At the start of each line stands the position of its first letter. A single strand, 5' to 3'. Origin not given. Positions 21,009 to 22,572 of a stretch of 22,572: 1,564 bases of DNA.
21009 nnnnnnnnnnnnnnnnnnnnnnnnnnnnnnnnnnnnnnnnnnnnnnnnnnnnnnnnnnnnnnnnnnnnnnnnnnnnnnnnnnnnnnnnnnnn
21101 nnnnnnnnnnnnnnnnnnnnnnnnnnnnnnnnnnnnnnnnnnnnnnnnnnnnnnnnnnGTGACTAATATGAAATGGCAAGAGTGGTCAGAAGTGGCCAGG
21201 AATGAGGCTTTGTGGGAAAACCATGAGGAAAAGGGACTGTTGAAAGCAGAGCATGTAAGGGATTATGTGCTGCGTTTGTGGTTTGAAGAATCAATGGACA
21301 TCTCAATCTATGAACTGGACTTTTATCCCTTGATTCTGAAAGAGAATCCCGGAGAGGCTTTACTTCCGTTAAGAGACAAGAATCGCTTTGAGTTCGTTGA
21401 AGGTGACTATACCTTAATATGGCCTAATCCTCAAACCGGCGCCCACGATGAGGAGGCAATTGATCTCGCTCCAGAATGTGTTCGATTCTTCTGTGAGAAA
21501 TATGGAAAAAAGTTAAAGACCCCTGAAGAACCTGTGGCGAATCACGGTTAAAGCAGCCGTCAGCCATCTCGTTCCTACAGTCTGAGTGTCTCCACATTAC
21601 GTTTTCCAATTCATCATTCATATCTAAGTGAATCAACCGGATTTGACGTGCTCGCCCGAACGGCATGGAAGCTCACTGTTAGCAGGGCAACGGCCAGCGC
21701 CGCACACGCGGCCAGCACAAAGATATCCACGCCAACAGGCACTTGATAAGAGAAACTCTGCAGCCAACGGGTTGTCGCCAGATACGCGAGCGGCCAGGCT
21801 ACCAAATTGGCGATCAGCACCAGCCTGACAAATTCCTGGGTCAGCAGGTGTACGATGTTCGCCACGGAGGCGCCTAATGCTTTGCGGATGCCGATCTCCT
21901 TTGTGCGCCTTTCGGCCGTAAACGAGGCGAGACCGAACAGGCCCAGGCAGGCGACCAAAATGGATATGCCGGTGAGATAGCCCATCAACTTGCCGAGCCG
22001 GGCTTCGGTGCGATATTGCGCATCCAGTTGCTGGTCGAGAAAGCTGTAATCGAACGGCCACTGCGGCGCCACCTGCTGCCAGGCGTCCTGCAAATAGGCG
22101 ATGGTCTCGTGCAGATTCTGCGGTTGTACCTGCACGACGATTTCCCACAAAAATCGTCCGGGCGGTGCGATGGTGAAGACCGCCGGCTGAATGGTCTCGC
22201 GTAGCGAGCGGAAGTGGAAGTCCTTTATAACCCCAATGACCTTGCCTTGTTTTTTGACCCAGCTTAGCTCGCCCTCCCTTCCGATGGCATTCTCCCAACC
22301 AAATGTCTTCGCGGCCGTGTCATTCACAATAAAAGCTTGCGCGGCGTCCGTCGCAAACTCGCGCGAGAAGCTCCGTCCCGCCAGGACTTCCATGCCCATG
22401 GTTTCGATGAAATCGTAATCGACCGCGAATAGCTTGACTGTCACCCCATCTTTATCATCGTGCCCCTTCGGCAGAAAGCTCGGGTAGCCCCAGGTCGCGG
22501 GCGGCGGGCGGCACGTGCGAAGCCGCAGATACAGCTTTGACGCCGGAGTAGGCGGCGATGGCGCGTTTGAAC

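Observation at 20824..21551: Low-GC DUF4160-DUF2442 overlapping gene pair (enigmatic two-gene module) dropped between MDMPI and ftsX genes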

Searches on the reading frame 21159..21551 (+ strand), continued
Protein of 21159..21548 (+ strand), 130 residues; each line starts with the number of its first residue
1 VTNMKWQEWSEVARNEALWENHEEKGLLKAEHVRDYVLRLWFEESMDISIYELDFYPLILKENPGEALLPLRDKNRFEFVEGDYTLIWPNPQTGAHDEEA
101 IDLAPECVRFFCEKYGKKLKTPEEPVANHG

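Call 41: find_homologous_proteins(query=L009:4603-4887:+, max_evalue=0.001)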
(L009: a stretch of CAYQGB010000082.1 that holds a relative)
Query L009:4603-4887:+ (95 aa): 1729 proteins with E <= 0.001 among 1733 candidates; the best 120 are listed.
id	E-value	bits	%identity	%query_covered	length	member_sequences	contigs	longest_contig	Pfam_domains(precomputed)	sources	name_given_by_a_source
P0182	4.5e-57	208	100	100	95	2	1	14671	PF10387.15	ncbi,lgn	-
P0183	6.8e-44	166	80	100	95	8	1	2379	PF10387.15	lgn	-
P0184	7.8e-43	163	76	100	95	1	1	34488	PF10387.15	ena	-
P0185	1.3e-42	162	77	100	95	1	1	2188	PF10387.15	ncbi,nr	ncbi:MAG: DUF2442 domain-containing protein [Chloroflexi bacterium]|nr:MAG: DUF2442 domain-containin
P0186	1.8e-42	162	76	100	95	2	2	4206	PF10387.15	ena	-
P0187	2.4e-42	161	75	100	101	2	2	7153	PF10387.15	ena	-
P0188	3.5e-42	161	77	100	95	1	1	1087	PF10387.15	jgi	-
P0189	3.6e-42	161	78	100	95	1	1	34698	PF10387.15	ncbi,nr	ncbi:MAG: DUF2442 domain-containing protein [Ardenticatenia bacterium]|nr:DUF2442 domain-containing 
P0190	3.8e-42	161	76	100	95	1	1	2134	PF10387.15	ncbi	-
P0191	4.9e-42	160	75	100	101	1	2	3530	PF10387.15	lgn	-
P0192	2.0e-41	158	73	100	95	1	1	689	PF10387.15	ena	-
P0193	3.5e-41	157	74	100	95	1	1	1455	PF10387.15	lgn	-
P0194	8.0e-41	156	74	100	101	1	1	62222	PF10387.15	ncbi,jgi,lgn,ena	-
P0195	1.5e-40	155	74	100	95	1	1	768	PF10387.15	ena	-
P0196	1.9e-40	155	76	100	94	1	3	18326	PF10387.15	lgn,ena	-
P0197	2.1e-40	155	71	98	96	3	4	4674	PF10387.15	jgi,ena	-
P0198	3.0e-40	154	72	100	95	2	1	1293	PF10387.15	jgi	-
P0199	3.2e-40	154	68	100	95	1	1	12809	PF10387.15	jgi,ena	-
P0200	1.8e-39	152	75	100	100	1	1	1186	PF10387.15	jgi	-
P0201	2.2e-39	152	68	100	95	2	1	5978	PF10387.15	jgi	jgi:hypothetical protein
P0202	2.2e-39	152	69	100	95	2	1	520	PF10387.15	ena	-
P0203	2.7e-39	151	68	100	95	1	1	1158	PF10387.15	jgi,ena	-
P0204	3.3e-39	151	70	98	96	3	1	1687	PF10387.15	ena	-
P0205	4.2e-39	151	68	100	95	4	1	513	PF10387.15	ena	-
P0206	4.7e-39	151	73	100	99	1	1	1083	PF10387.15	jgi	jgi:hypothetical protein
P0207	7.5e-39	150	72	97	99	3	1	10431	PF10387.15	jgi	jgi:hypothetical protein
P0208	7.7e-39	150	74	94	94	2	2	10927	PF10387.15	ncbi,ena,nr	ncbi:MAG TPA: DUF2442 domain-containing protein [Thermoguttaceae bacterium]|nr:DUF2442 domain-contai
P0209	7.9e-39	150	72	100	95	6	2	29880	PF10387.15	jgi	-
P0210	9.6e-39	150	70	98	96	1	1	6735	PF10387.15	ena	-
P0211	1.0e-38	150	69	99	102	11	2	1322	PF10387.15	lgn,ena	-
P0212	1.2e-38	149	70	98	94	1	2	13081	PF10387.15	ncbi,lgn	-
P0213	1.3e-38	149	72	100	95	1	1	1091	PF10387.15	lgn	-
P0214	1.3e-38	149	68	100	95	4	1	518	PF10387.15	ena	-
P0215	1.5e-38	149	69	100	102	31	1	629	PF10387.15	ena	-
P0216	1.8e-38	149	70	98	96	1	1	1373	PF10387.15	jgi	jgi:hypothetical protein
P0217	2.2e-38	149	71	97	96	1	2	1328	PF10387.15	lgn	-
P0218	2.3e-38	148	68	99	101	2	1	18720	PF10387.15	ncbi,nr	ncbi:MAG: DUF2442 domain-containing protein [Chloroflexi bacterium]|nr:DUF2442 domain-containing pro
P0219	3.2e-38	148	72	95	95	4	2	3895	PF10387.15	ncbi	-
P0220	3.8e-38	148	70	98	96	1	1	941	PF10387.15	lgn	-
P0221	4.1e-38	148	72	95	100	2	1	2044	PF10387.15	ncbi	ncbi:MAG: DUF2442 domain-containing protein [bacterium]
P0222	4.6e-38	147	70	99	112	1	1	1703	PF10387.15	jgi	-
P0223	4.6e-38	147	70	99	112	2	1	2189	PF10387.15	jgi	-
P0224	6.2e-38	147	68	100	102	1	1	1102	PF10387.15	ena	-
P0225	7.4e-38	147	72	99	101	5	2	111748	PF10387.15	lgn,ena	-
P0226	7.6e-38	147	69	99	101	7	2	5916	PF10387.15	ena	-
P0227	8.9e-38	147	69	99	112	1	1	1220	PF10387.15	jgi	-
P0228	9.6e-38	146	71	96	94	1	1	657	PF10387.15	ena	-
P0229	1.0e-37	146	69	100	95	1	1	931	PF10387.15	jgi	jgi:hypothetical protein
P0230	1.2e-37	146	71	100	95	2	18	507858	PF10387.15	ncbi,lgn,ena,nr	ncbi:MAG: hypothetical protein ANABAC_2879 [Anaerolineae bacterium]|nr:MAG: hypothetical protein ANA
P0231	1.3e-37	146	70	96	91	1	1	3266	PF10387.15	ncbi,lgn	-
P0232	1.4e-37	146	70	97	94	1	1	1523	PF10387.15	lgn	-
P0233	1.5e-37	146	69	100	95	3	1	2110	PF10387.15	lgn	-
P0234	1.5e-37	146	68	96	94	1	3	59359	PF10387.15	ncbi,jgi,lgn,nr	ncbi:MAG: DUF2442 domain-containing protein [candidate division KSB1 bacterium]|jgi:hypothetical pro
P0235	1.5e-37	146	71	100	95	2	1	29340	PF10387.15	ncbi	-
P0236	1.5e-37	146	67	99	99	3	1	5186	PF10387.15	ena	-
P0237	1.7e-37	146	68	97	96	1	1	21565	PF10387.15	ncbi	ncbi:MAG: hypothetical protein Kow00123_20570 [Anaerolineales bacterium]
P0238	1.7e-37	146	67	99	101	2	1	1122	PF10387.15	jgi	-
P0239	1.8e-37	146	65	98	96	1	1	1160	PF10387.15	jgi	jgi:hypothetical protein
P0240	1.9e-37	146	67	100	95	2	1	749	PF10387.15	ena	-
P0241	1.9e-37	146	70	94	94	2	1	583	PF10387.15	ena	-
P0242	2.5e-37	145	66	98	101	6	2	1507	PF10387.15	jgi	jgi:hypothetical protein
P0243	3.4e-37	145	66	98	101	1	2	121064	PF10387.15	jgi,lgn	jgi:hypothetical protein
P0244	3.6e-37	145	69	100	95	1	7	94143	PF10387.15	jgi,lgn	jgi:hypothetical protein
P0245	4.2e-37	144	67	100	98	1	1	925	PF10387.15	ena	-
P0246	4.3e-37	144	67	97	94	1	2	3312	PF10387.15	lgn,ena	-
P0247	5.6e-37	144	67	98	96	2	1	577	PF10387.15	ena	-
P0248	6.0e-37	144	67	97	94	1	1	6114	PF10387.15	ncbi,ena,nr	ncbi:MAG: DUF2442 domain-containing protein [Anaerolineales bacterium]|nr:DUF2442 domain-containing 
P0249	6.8e-37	144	68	98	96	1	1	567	PF10387.15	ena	-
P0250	7.4e-37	144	63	100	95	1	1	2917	PF10387.15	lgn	-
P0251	8.4e-37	143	72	93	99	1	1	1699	PF10387.15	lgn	-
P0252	1.1e-36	143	67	97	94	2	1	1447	PF10387.15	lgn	-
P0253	1.1e-36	143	66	96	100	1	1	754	PF10387.15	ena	-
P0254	1.3e-36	143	67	97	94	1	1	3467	PF10387.15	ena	-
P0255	1.3e-36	143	67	100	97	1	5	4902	PF10387.15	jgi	jgi:hypothetical protein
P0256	1.5e-36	143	63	97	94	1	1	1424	PF10387.15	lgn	-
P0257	1.8e-36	142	65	100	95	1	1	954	PF10387.15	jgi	jgi:hypothetical protein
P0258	2.3e-36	142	68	99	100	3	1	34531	PF10387.15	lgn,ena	-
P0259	2.4e-36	142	66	97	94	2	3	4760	PF10387.15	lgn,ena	-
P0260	2.5e-36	142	69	95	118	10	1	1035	PF10387.15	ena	-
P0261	3.0e-36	142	71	95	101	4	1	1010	PF10387.15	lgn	-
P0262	3.4e-36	142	66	97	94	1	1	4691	PF10387.15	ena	-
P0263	3.4e-36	142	70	97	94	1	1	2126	PF10387.15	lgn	-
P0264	3.4e-36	141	68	95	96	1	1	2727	PF10387.15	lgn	-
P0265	3.7e-36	141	70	95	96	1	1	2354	PF10387.15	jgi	-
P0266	3.9e-36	141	63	97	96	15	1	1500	PF10387.15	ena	-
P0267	4.2e-36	141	67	97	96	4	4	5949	PF10387.15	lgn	-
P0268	4.6e-36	141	66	100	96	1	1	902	PF10387.15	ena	-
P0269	4.6e-36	141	66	97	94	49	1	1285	PF10387.15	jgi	-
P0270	5.1e-36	141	66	99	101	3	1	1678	PF10387.15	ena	-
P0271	5.3e-36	141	70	91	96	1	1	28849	PF10387.15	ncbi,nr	ncbi:MAG: DUF2442 domain-containing protein [Anaerolineae bacterium]|nr:DUF2442 domain-containing pr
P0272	5.6e-36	141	66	96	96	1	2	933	PF10387.15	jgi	jgi:hypothetical protein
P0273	5.8e-36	141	71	92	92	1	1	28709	PF10387.15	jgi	jgi:hypothetical protein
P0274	6.2e-36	141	69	96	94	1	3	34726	PF10387.15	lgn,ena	-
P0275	7.4e-36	140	67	98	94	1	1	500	PF10387.15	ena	-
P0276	8.5e-36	140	67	98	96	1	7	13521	PF10387.15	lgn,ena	-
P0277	9.9e-36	140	62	98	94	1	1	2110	PF10387.15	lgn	-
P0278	1.0e-35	140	69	93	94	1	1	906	PF10387.15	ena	-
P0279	1.2e-35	140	67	97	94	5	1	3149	PF10387.15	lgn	-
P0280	1.7e-35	139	67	99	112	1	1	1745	PF10387.15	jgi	jgi:hypothetical protein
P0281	1.9e-35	139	67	100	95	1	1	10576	PF10387.15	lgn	-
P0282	1.9e-35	139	72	94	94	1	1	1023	PF10387.15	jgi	jgi:hypothetical protein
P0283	2.8e-35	139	69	96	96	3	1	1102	PF10387.15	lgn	-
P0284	2.8e-35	139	62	100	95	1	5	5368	PF10387.15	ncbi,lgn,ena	-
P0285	2.9e-35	139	66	95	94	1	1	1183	PF10387.15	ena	-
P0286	3.1e-35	138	66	95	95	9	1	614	PF10387.15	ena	-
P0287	3.4e-35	138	66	98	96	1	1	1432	PF10387.15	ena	-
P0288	3.6e-35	138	65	97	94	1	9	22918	PF10387.15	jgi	jgi:hypothetical protein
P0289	3.6e-35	138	62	98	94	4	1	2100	PF10387.15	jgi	jgi:hypothetical protein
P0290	4.8e-35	138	63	96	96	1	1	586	PF10387.15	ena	-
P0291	5.3e-35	138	62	98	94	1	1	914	PF10387.15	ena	-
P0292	6.0e-35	137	69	95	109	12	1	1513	PF10387.15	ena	-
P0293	7.1e-35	137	66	94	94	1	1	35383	PF10387.15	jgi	jgi:hypothetical protein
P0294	7.3e-35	137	63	98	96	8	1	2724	PF10387.15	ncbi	-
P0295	9.0e-35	137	61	100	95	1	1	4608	PF10387.15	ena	-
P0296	9.3e-35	137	67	93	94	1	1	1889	PF10387.15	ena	-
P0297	9.5e-35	137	70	94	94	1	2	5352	PF10387.15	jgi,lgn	jgi:hypothetical protein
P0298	9.6e-35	137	64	97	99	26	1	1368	PF10387.15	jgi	jgi:hypothetical protein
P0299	1.1e-34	137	65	93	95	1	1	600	PF10387.15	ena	-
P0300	1.1e-34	137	66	94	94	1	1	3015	PF10387.15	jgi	-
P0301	1.2e-34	137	64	97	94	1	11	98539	PF10387.15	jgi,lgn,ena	jgi:hypothetical protein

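Call 45: search_solved_structures(query=A2, max_evalue=1)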
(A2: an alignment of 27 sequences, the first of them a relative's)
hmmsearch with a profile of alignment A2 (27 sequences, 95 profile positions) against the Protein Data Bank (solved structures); distinct sequences matched with E-value up to 1: 2.
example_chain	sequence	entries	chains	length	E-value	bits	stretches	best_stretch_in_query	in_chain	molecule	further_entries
6n2p_A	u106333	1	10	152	0.34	14.5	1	51-89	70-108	Caspase recruitment domain-containing protein 9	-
6n2m_A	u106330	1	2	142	0.56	13.8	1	51-87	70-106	Caspase recruitment domain-containing protein 9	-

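Call 46: search_solved_structures(query=A1, max_evalue=10, show_alignments=2)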
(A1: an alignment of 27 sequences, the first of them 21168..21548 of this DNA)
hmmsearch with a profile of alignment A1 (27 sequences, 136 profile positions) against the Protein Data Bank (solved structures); distinct sequences matched with E-value up to 10: 0.

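Call 50: search_protein_families(library=pfam, alignment_id=A3, max_evalue=5)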
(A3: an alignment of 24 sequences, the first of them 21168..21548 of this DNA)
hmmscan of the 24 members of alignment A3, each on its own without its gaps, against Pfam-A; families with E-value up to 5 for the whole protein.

A. member 1, window:21168-21548:+ (127 aa): 0 families

B. families by the number of members that match (of 24 scanned): 3 families
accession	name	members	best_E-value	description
PF13122.11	DUF3977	4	0.045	Protein of unknown function (DUF3977)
PF10387.14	DUF2442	2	0.0038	Protein of unknown function (DUF2442)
PF21446.3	Gp34_trimer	1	0.34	Long-tail fiber proximal subunit, C-terminal, trimerization domain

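Call 56: search_solved_structures(query=A4, max_evalue=10, show_alignments=3)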
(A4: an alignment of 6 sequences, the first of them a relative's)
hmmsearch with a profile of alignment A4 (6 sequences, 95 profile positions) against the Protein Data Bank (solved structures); distinct sequences matched with E-value up to 10: 3.
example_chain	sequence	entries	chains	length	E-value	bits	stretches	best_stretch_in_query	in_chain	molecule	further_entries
2auw_A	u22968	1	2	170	0.0039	20.8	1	2-72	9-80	hypothetical protein NE0471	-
6n2p_A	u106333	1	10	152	0.77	13.4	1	52-89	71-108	Caspase recruitment domain-containing protein 9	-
6n2m_A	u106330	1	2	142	1.4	12.6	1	51-87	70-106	Caspase recruitment domain-containing protein 9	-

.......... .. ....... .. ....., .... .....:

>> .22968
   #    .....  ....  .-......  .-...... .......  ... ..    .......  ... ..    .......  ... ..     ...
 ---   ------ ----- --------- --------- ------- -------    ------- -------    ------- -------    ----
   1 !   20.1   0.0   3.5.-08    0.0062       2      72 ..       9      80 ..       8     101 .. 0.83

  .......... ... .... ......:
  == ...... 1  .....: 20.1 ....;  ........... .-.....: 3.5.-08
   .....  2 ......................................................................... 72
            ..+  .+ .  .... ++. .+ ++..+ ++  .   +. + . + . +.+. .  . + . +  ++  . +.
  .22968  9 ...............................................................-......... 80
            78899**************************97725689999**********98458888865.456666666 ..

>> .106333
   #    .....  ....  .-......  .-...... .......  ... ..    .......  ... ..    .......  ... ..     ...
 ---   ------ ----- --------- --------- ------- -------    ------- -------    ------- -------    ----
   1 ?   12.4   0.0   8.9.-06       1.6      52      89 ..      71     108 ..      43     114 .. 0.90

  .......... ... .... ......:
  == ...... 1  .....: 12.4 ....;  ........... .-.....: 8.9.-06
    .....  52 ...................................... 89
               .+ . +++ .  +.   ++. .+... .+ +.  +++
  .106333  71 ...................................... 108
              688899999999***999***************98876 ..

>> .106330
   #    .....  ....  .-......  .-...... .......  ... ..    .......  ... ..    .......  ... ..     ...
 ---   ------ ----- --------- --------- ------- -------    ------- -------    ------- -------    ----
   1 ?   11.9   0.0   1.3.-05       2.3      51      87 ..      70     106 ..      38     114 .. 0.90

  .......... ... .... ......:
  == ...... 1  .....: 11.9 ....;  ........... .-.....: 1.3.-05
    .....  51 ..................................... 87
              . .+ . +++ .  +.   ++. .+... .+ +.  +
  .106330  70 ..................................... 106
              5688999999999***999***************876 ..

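Call 90: fold_search(model_id=the predicted structure, library=pdb)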
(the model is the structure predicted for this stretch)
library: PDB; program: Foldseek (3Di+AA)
matches with E <= 10: 155; with E <= 0.001: 0
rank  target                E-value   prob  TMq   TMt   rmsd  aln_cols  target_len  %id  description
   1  7zi4_B                1.1e+00  0.18  0.24  0.09   7.7        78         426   19  Cryo-EM structure of the human INO80 complex bound to a WT nucleosome (released 2023-04-19)
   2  5n28_C                1.3e+00  0.14  0.17  0.09   5.8        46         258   24  METHYL-COENZYME M REDUCTASE III FROM METHANOTORRIS FORMICICUS MONOCLINIC FORM (released 2017-06-14)
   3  5a8r_L                1.8e+00  0.16  0.18  0.10   4.5        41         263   22  METHYL-COENZYME M REDUCTASE II FROM METHANOTHERMOBACTER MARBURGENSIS AT 2.15 A RESOLUTION (released 2016-08-10)
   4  4l5r_C                1.9e+00  0.07  0.22  0.15   8.1        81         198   11  Crystal structure of p202 HIN1 in complex with 20-mer dsDNA (released 2013-07-31)
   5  8vl3_MODEL_1_A        2.6e+00  0.12  0.22  0.27   9.7        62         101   10  Solution NMR structure of de novo designed protein F3 parent (released 2024-08-07)
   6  8oo7_F                2.6e+00  0.10  0.23  0.08   8.4        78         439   12  CryoEM Structure INO80core Hexasome complex composite model state1 (released 2023-07-26)
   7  8qsz_H                2.6e+00  0.06  0.21  0.22  13.7       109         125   12  Structure of s. pombe RNA polymerase II in complex with DSIF and Rat1/Rai1 (released 2024-10-23)
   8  1p32_B                2.6e+00  0.04  0.18  0.14  15.0       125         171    6  CRYSTAL STRUCTURE OF HUMAN P32, A DOUGHNUT-SHAPED ACIDIC MITOCHONDRIAL MATRIX PROTEIN (released 1999-04-06)
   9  6szw_A                2.6e+00  0.03  0.20  0.15  17.5       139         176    8  Asymmetric complex of Factor XII and kininogen with gC1qR/C1QBP/P32 is governed by allostery (released 2020-07-22)
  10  6ya2_C                2.6e+00  0.03  0.19  0.15  18.7       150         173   10  Crystal structure of TSWV glycoprotein N ectodomain (Trypsin treated) (released 2020-09-30)
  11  8yax_B                2.7e+00  0.11  0.23  0.06   8.2        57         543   14  SARS-CoV-2 DMV nsp3-4 pore complex (full-pore) (released 2024-06-19)
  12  1p32_A                2.7e+00  0.03  0.19  0.14  16.3       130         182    8  CRYSTAL STRUCTURE OF HUMAN P32, A DOUGHNUT-SHAPED ACIDIC MITOCHONDRIAL MATRIX PROTEIN (released 1999-04-06)
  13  6skl_H                2.7e+00  0.02  0.16  0.07  17.8       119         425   12  Cryo-EM structure of the CMG Fork Protection Complex at a replication fork - Conformation 1 (released 2020-05-06)
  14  9ca7_H                2.9e+00  0.10  0.23  0.08   8.2        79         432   15  Cryo-EM structure of human SRCAP-nucleosome complex in the fully-engaged state (composite structure) (released 2025-06-18)
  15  3p16_A                3.1e+00  0.12  0.18  0.07   4.5        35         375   11  Crystal structure of DNA polymerase III sliding clamp (released 2011-08-24)
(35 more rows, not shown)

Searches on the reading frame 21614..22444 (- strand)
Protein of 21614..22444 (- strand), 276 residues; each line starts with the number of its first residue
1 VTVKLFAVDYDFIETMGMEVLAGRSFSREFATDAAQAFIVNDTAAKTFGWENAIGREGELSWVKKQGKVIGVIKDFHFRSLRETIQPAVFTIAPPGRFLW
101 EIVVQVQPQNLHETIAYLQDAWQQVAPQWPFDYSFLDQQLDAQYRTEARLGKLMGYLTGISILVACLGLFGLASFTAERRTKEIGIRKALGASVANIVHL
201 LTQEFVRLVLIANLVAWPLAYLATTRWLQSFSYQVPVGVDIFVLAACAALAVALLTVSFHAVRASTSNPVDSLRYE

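Call 4: search_protein_families(library=pfam, proteins=[window:21614-22444:-], max_evalue=0.1)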
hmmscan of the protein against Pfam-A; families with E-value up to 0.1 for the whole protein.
window:21614-22444:- (276 aa): 3 families
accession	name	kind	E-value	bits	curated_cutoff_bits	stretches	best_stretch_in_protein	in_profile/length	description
PF02687.27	FtsX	-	1.9e-11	44.5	25.5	1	159-258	5-107/120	FtsX-like permease C-terminal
PF12704.14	MacB_PCD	-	0.00014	22.7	27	1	6-77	91-158/207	MacB-like periplasmic core domain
PF11157.13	DUF2937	-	0.083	13.1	25.3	0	228-262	121-155/162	Protein of unknown function (DUF2937)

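Call 69: find_encoding_contigs(protein=window:21614-22444:-, flank=4000, max_places=8)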
Protein window:21614-22444:- (276 aa): 1 contig read that carries it; 1 place shown.
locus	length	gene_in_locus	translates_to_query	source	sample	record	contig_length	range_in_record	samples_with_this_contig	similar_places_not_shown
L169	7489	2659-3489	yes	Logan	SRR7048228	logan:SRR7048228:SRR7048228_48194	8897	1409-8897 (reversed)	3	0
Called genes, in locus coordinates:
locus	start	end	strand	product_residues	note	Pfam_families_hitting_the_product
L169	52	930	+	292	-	-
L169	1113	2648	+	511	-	PF12704:MacB_PCD, PF02687:FtsX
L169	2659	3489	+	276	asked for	PF02687:FtsX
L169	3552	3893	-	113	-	-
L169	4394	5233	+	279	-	PF11716:MDMPI_N, PF12867:DinB_2 (weak)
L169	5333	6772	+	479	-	PF16217:M64_N, PF09471:Peptidase_M64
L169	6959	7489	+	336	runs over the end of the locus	PF00291:PALP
